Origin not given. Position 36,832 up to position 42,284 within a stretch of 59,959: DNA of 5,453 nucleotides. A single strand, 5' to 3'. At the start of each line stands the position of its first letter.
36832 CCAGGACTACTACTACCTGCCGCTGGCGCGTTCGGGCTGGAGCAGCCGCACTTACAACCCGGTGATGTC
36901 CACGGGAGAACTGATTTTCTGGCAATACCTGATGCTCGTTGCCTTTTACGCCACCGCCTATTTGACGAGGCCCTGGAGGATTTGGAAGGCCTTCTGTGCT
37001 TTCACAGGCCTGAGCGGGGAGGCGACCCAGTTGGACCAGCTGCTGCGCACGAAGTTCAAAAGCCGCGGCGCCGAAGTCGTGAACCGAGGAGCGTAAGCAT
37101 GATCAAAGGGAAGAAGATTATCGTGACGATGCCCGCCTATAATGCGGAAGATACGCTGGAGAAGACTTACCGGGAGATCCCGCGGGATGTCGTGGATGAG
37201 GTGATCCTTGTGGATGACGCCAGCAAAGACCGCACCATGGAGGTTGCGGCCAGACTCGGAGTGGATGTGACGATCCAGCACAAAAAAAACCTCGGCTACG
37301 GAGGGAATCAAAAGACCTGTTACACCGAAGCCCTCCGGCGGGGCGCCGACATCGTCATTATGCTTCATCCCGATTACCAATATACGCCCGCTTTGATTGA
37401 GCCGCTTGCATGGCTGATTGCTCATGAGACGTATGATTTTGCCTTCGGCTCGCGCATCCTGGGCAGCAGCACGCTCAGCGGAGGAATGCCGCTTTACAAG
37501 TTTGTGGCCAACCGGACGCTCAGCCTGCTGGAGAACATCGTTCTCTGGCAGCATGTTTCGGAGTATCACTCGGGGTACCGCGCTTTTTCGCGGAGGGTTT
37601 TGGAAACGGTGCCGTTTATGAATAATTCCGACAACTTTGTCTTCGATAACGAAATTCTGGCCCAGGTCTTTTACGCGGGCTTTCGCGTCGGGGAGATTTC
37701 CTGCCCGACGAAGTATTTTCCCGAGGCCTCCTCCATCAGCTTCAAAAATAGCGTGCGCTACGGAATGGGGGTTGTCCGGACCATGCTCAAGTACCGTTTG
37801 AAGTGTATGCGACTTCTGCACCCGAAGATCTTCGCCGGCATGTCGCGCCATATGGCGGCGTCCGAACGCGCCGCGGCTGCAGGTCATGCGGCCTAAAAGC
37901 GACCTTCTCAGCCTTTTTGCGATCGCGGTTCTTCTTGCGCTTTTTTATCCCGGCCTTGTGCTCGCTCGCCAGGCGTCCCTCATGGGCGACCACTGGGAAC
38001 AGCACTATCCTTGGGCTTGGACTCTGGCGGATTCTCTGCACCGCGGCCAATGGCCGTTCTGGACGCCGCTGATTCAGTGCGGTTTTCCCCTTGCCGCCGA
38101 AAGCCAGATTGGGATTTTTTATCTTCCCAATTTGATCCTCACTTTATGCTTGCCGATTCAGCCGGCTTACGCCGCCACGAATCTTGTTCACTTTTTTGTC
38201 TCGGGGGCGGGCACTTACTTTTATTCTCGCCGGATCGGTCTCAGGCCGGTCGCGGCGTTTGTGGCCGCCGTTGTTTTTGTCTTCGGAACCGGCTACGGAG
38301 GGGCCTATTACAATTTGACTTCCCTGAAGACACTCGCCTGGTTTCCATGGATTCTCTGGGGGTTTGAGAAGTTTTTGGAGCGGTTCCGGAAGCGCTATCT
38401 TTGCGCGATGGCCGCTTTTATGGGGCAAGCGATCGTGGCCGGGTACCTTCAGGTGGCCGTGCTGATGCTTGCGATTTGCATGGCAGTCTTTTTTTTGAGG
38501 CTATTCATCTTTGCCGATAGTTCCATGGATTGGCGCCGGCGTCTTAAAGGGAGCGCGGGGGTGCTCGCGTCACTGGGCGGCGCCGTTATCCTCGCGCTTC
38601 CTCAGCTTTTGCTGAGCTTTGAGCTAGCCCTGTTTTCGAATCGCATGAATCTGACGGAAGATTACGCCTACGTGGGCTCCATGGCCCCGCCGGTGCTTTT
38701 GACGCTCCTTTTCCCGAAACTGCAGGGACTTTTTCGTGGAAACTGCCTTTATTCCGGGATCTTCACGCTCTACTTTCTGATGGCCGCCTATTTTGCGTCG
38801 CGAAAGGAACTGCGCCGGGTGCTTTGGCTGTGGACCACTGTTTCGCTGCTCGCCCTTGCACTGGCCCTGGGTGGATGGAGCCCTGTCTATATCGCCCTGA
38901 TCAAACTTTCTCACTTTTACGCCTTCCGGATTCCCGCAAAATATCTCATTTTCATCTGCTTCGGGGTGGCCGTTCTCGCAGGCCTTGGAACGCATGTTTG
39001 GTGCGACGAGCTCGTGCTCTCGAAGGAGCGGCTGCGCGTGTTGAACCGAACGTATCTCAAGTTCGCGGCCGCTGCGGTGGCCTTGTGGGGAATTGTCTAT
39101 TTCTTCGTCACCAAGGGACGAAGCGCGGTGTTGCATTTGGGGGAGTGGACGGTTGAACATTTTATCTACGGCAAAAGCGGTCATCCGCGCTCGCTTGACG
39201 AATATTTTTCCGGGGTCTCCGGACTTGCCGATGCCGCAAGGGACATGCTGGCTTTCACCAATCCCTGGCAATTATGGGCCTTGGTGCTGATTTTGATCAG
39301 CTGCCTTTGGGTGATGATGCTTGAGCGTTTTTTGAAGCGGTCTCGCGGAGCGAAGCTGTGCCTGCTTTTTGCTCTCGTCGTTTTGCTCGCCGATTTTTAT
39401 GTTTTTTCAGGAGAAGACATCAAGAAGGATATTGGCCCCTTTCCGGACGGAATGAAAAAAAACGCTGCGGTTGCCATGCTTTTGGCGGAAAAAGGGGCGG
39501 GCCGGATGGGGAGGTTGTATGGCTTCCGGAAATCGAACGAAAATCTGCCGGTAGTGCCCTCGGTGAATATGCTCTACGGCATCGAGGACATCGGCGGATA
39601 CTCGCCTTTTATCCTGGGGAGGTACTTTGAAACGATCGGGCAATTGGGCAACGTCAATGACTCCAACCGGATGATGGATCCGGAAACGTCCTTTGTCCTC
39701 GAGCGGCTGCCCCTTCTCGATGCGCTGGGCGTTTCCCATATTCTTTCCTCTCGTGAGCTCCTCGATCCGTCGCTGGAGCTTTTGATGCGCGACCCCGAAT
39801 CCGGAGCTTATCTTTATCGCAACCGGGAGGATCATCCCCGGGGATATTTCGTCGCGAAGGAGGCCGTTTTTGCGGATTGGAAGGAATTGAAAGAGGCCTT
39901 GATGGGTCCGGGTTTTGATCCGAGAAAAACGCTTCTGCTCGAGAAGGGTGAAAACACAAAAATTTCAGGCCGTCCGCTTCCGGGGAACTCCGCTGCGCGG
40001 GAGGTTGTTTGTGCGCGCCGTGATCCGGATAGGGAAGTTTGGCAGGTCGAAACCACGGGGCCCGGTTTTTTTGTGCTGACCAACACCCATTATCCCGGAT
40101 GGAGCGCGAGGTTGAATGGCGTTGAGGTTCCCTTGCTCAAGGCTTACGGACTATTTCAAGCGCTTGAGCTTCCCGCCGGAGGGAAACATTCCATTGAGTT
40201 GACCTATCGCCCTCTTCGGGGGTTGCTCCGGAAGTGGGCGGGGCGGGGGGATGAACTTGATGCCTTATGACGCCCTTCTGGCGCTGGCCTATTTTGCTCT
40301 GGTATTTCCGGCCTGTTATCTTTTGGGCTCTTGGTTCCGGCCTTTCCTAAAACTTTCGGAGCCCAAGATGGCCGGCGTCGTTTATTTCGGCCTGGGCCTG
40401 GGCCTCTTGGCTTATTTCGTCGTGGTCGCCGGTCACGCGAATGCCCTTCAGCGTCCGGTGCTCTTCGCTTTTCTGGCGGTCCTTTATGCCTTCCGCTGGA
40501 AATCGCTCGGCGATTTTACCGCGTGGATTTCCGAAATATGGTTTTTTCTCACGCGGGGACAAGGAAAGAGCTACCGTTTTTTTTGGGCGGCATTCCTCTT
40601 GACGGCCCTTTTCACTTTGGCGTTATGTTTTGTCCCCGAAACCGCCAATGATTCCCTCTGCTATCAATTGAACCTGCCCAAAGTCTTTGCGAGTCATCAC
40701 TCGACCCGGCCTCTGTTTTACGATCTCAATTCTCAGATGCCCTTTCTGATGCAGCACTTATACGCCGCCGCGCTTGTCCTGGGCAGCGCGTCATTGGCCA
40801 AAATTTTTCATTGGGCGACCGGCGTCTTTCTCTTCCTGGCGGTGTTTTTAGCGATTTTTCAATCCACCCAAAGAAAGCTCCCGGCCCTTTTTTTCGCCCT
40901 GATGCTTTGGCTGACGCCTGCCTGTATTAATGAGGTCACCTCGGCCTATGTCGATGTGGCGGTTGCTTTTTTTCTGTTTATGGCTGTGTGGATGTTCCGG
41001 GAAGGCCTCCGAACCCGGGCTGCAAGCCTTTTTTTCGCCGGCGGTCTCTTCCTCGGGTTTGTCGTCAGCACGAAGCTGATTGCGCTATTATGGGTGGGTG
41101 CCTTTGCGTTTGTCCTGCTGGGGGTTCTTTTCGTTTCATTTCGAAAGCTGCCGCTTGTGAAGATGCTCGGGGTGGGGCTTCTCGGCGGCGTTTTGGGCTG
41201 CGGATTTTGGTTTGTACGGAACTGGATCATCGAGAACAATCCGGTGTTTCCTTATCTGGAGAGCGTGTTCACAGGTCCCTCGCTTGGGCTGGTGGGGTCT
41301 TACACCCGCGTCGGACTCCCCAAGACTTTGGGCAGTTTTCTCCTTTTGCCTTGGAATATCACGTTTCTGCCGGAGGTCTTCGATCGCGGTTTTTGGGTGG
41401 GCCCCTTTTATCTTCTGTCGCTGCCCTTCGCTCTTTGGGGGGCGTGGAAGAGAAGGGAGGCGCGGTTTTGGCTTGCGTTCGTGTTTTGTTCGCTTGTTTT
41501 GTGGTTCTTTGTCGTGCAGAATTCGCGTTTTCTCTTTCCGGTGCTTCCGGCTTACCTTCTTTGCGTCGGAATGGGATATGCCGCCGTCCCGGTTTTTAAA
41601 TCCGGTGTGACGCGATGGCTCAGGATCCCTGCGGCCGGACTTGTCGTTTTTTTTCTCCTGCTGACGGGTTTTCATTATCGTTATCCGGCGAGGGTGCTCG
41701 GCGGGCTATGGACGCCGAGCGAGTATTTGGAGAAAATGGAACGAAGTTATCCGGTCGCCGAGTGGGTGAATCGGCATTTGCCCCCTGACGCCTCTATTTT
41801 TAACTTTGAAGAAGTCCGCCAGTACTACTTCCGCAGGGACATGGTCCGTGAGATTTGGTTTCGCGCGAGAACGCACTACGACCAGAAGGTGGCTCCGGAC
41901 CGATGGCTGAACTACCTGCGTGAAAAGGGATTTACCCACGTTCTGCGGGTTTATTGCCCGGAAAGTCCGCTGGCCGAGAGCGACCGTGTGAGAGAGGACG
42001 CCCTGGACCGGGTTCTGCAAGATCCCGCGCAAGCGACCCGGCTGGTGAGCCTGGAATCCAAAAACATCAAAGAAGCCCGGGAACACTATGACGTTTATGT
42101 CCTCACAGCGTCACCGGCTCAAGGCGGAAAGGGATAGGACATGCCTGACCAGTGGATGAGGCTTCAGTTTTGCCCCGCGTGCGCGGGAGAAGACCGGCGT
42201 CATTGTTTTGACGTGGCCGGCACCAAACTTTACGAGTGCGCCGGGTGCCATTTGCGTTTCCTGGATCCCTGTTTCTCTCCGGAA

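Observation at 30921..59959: A 29-kb co-directional locus combining many GT-C transferases, radical SAM enzymes and a phosphonate pathway: candidate undescribed envelope-modification system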

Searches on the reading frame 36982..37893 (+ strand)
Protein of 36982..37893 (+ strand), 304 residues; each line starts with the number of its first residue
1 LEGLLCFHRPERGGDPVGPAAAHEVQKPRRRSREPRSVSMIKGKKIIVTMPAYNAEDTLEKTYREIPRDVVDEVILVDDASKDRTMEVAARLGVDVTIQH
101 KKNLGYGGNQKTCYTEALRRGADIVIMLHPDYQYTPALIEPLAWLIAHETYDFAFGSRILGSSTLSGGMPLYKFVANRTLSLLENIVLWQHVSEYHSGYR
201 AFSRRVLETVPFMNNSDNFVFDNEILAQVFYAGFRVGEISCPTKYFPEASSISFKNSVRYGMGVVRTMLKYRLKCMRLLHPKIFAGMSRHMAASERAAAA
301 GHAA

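Call 4: search_protein_families(library=pfam, proteins=[window:36982-37893:+], max_evalue=0.01)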
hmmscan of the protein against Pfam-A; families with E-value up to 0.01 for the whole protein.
window:36982-37893:+ (304 aa): 1 family
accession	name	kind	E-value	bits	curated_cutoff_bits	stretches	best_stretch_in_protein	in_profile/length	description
PF00535.33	Glycos_transf_2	-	7e-18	65.6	23.3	1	48-209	2-166/168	Glycosyl transferase family 2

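Call 57: search_protein_families(library=ncbifam, proteins=[window:37099-37893:+], max_evalue=0.0001)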
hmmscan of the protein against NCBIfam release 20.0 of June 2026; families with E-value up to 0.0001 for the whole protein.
window:37099-37893:+ (265 aa): 6 families
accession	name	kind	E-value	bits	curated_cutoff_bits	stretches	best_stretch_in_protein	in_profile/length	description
NF058614.1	PPMAGASynPpgS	equivalog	1.4e-14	54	370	1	9-202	4-194/226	polyprenyl-phospho-N-acetylgalactosaminyl synthase PpgS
TIGR04182.1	glyco_TIGR04182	equivalog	2.7e-14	53.2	325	1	7-232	2-217/293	S-layer glycoprotein N-glycosyltransferase AglJ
NF041391.1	DPhHxTase_Halo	equivalog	9.5e-12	44.4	375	1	11-201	1-180/213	dolichyl-phosphate hexose transferase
NF047588.1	GlcsyltransPgfSStrep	equivalog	1e-08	34.8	500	1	6-223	2-215/308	glycosyltransferase PgfS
NF010496.0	PRK13915.1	equivalog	2.7e-08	33.3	262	1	4-62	30-93/307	glucosyl-3-phosphoglycerate synthase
TIGR04283.1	glyco_like_mftF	equivalog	3.7e-07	30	182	1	9-124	3-115/221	TIGR04283 family arsenosugar biosynthesis glycosyltransferase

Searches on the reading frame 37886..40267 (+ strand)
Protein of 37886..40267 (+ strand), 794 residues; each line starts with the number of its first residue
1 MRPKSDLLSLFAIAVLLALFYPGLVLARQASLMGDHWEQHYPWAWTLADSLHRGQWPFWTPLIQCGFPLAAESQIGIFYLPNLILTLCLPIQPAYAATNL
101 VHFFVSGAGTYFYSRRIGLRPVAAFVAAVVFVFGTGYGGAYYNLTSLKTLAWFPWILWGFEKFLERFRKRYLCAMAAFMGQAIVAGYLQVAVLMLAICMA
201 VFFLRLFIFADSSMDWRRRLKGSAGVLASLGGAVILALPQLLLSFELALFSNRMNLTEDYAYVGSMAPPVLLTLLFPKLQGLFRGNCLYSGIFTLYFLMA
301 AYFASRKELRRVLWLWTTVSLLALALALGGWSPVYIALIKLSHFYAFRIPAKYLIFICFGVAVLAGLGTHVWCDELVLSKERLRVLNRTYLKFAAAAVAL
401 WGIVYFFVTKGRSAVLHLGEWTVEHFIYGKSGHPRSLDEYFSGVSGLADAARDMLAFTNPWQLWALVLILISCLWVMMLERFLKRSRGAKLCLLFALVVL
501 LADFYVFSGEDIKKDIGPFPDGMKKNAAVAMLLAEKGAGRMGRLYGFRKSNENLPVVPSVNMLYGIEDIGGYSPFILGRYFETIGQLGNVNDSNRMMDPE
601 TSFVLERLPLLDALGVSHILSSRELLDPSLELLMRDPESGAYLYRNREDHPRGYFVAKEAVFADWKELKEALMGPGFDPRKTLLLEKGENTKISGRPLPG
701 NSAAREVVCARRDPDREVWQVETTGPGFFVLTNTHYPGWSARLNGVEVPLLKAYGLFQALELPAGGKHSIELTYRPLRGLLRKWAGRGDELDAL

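Call 4: search_protein_families(library=pfam, proteins=[window:37886-40267:+], max_evalue=0.01)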
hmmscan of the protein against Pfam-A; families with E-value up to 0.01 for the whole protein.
window:37886-40267:+ (794 aa): 2 families
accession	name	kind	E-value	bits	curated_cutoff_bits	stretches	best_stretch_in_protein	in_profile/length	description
PF10131.15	PTPS_related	-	8.6e-05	21.6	26.4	1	78-207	9-140/621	6-pyruvoyl-tetrahydropterin synthase related domain; membrane protein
PF09586.16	YfhO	-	0.00019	20.4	28.5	0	735-776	785-825/835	Bacterial membrane protein YfhO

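Call 14: search_protein_families(library=ncbifam, proteins=[window:37886-40267:+], max_evalue=0.01)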
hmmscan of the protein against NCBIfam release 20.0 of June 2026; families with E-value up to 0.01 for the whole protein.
window:37886-40267:+ (794 aa): 0 families

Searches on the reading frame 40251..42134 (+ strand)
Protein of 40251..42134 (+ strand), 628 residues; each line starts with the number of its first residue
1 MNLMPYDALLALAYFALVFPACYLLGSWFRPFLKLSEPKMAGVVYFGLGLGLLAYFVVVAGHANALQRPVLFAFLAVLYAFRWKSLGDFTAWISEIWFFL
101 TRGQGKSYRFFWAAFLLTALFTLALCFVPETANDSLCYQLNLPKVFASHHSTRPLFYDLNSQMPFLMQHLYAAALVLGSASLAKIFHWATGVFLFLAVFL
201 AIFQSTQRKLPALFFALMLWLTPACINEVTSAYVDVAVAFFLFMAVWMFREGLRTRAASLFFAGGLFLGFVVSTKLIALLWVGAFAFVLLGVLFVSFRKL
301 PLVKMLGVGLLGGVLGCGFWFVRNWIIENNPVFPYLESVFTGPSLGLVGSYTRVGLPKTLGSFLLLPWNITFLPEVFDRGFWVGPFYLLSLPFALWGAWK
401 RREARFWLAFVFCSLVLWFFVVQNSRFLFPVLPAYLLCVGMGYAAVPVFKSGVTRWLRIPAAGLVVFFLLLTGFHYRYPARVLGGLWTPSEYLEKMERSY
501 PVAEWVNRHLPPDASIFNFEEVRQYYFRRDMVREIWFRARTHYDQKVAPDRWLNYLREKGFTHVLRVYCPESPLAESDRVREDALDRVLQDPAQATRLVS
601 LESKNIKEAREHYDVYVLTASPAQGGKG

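Call 4: search_protein_families(library=pfam, proteins=[window:40251-42134:+], max_evalue=0.01)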
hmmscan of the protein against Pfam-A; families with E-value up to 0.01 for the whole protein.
window:40251-42134:+ (628 aa): 1 family
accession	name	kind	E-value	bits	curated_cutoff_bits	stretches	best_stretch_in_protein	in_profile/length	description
PF02366.24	PMT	-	5.5e-05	23.3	22.7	1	181-294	83-201/245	Dolichyl-phosphate-mannose-protein mannosyltransferase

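Call 57: search_protein_families(library=ncbifam, proteins=[window:40251-42134:+], max_evalue=0.0001)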
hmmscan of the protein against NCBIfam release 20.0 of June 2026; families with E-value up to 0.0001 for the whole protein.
window:40251-42134:+ (628 aa): 1 family
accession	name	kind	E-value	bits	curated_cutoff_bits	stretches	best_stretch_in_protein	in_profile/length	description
NF047510.1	LIC_10190_fam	subfamily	3.7e-09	35.8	100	1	9-335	1-313/424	LIC_10190 family membrane protein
